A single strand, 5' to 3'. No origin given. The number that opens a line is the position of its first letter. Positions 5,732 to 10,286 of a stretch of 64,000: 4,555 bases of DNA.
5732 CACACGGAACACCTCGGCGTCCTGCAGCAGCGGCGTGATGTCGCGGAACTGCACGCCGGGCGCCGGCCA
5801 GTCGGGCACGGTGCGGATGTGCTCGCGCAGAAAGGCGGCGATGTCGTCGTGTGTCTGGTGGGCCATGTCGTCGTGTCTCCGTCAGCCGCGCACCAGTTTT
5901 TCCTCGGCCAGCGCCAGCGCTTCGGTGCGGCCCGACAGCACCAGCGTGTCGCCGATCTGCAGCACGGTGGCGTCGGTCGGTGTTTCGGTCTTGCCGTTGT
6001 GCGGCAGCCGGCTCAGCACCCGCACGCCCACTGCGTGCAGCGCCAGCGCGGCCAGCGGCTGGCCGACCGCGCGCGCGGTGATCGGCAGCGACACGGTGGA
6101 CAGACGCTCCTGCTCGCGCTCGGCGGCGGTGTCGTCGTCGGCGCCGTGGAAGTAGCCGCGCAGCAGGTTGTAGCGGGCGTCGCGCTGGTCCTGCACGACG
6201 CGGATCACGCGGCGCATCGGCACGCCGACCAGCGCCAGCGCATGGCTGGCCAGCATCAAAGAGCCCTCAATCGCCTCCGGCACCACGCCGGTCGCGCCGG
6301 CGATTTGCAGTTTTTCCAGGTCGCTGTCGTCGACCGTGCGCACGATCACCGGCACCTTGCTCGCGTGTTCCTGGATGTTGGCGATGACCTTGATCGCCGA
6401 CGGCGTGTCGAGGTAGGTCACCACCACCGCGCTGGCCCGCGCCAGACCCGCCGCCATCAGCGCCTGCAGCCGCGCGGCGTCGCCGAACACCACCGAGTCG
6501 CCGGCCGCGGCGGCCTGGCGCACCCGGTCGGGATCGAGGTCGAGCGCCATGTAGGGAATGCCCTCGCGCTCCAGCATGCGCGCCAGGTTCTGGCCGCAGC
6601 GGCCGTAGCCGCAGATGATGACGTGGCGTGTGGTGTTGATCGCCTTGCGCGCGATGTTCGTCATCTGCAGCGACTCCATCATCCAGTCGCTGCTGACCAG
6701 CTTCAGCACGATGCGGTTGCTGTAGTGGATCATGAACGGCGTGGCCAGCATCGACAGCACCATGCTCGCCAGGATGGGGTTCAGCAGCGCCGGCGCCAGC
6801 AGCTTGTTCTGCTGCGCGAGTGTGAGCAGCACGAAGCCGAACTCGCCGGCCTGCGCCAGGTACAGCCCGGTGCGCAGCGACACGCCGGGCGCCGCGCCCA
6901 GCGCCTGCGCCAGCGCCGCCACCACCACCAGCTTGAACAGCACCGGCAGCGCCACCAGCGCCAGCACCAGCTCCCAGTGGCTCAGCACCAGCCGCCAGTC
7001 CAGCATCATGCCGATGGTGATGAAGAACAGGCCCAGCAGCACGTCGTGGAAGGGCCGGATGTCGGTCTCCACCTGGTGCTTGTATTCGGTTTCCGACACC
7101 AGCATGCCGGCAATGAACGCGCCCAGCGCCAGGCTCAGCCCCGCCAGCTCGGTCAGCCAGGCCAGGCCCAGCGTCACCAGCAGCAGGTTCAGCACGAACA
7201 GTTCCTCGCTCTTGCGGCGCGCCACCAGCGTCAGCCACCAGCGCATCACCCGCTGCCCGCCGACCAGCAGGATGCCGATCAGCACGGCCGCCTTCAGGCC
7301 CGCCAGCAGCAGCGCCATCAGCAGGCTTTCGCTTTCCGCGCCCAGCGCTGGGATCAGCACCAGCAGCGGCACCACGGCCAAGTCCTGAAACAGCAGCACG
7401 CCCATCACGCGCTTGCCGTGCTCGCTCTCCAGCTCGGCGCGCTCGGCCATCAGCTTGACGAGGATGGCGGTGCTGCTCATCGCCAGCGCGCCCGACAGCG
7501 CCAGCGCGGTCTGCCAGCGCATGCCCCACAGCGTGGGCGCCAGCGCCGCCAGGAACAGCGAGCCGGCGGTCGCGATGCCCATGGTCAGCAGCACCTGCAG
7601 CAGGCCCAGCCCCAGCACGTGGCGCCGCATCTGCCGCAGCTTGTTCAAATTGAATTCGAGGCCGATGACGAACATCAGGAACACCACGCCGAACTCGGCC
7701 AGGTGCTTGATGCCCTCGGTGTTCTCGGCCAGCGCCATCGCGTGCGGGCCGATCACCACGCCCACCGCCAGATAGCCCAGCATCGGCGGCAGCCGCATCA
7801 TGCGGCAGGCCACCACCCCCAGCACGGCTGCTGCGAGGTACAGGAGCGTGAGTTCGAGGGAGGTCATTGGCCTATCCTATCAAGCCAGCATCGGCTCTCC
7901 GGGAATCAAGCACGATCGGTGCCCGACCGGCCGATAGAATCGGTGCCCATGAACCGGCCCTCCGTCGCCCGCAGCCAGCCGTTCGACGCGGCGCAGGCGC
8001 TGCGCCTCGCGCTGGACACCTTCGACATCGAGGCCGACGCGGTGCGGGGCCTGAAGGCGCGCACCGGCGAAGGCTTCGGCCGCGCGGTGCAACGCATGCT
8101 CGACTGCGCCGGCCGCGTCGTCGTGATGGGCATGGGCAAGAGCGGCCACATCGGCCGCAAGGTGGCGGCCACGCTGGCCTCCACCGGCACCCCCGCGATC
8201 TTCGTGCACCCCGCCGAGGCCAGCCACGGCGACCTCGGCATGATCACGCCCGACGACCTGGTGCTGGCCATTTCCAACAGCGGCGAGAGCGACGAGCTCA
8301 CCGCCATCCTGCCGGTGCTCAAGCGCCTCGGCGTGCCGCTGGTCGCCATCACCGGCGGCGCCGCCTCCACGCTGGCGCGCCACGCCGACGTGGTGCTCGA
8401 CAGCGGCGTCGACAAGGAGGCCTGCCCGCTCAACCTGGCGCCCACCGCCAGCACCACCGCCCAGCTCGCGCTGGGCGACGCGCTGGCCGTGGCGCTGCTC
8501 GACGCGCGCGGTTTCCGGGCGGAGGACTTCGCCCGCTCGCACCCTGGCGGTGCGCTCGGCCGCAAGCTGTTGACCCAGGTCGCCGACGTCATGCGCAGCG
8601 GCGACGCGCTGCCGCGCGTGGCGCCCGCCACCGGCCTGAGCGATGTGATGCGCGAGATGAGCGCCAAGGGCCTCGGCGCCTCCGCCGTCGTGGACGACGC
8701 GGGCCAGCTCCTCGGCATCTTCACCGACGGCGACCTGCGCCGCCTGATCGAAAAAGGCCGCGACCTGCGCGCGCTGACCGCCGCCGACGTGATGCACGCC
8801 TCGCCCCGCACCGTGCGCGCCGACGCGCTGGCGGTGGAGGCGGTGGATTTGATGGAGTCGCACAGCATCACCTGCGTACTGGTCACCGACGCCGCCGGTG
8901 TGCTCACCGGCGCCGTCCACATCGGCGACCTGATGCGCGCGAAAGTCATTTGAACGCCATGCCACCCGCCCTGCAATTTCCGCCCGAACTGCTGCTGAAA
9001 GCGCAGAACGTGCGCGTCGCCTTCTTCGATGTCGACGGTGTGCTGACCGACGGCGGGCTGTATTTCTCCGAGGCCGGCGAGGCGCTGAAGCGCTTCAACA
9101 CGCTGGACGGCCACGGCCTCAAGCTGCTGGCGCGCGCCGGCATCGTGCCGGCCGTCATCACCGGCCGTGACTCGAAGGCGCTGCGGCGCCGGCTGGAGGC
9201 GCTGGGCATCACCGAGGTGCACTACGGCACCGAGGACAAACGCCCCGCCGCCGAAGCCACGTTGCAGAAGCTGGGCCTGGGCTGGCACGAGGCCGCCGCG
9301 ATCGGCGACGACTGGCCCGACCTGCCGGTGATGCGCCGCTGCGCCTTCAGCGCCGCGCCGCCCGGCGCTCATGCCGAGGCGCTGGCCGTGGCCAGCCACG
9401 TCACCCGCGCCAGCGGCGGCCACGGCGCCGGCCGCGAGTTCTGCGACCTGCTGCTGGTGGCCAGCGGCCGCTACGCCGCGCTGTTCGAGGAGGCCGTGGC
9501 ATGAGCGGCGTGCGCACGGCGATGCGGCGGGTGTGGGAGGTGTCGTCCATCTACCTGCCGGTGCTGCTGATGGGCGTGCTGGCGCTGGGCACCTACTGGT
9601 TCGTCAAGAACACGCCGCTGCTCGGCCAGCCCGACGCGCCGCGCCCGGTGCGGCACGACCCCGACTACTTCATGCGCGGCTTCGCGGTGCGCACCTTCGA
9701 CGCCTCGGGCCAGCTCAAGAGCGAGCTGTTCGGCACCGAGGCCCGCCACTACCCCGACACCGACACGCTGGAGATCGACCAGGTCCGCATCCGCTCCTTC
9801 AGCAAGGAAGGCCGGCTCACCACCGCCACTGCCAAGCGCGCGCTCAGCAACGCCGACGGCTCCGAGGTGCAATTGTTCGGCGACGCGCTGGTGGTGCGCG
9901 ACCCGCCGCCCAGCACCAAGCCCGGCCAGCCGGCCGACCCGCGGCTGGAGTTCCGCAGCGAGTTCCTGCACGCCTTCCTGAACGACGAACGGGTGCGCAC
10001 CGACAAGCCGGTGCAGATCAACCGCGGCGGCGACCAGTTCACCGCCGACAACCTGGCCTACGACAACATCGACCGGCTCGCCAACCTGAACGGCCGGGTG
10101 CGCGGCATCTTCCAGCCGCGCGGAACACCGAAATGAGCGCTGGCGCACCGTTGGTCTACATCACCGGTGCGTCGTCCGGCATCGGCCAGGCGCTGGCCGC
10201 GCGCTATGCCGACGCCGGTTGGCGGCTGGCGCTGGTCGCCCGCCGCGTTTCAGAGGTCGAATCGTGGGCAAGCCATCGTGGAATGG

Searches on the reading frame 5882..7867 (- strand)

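Call 103: search_protein_families(library=pfam, proteins=[window:5882-7867:-], max_evalue=0.00001)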
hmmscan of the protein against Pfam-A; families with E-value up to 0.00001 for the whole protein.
window:5882-7867:- (661 aa): 3 families
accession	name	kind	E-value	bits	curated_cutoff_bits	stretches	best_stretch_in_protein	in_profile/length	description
PF00999.27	Na_H_Exchanger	-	9.9e-62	209.4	26.2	1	12-378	3-367/375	Sodium/hydrogen exchanger, transmembrane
PF02254.24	TrkA_N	-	5.8e-24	85.1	23.8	1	416-529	1-114/116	TrkA-N domain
PF02080.26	TrkA_C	-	8.8e-06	26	27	0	591-658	3-70/71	TrkA-C domain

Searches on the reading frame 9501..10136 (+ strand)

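Call 103: search_protein_families(library=pfam, proteins=[window:9501-10136:+], max_evalue=0.00001)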
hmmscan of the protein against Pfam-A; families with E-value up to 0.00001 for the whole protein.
window:9501-10136:+ (211 aa): 1 family
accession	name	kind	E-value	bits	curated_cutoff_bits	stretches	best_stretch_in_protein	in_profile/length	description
PF06835.18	LptC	-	7.8e-30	104.2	21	1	26-203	6-173/175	Lipopolysaccharide-assembly, LptC-related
